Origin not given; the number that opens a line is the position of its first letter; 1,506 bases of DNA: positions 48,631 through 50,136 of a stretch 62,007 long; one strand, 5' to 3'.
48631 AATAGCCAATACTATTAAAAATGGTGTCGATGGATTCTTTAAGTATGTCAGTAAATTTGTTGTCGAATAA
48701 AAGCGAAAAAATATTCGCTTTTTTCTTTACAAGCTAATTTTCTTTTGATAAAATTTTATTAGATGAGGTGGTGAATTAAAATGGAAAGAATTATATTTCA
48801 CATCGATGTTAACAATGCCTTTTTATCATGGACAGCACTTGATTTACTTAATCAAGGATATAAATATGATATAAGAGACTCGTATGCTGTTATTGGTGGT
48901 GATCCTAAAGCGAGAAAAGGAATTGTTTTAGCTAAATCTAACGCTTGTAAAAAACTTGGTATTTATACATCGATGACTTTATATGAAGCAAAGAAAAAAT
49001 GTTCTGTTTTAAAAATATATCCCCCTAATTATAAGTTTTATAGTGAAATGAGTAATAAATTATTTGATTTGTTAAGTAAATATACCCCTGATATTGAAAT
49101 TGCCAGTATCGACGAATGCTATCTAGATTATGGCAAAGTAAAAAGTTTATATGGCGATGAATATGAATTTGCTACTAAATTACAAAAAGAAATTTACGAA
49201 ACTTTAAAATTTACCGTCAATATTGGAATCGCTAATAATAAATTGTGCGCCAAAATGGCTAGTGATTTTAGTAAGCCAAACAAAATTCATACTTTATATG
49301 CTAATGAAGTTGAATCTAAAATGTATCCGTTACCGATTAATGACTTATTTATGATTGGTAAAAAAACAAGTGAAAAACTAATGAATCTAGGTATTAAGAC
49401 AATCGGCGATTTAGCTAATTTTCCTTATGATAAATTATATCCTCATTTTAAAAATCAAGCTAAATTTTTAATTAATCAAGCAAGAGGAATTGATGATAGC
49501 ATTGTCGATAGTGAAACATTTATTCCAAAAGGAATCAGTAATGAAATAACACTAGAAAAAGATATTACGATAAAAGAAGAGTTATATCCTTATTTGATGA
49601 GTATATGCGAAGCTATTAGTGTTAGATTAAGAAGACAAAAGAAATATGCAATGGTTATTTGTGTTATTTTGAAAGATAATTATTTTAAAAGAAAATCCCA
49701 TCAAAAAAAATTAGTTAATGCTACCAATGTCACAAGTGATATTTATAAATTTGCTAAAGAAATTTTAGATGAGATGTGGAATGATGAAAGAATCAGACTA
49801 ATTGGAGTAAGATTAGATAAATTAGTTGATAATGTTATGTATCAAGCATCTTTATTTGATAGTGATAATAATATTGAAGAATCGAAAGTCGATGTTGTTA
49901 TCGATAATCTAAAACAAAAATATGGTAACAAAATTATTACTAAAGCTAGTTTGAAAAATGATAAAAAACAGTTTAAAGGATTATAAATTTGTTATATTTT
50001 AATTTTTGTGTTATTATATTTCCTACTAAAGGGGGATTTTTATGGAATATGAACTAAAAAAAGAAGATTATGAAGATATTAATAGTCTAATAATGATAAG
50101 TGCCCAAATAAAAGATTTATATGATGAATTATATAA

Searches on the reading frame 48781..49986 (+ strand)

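Call 95: search_protein_families(library=pfam, proteins=[window:48781-49986:+], max_evalue=0.001)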
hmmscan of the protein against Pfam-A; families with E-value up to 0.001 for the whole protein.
window:48781-49986:+ (401 aa): 5 families
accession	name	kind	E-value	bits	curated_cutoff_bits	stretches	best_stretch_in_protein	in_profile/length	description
PF00817.25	IMS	-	1.4e-35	122.8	23.2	1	9-162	2-148/148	impB/mucB/samB family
PF11799.13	IMS_C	-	5.6e-24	85.1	20.7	1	249-358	1-109/109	impB/mucB/samB family C-terminal domain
PF21999.2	IMS_HHH_1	-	7.1e-06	26.8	27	1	192-238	6-53/53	DNA polymerase-iota, thumb domain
PF11798.14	IMS_HHH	-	1.3e-05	25.5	24.4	1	175-205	2-32/32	IMS family HHH motif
PF21704.3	POLH-Rev1_HhH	-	3.8e-05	24.3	27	1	184-237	1-56/56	DNApol eta/Rev1, HhH motif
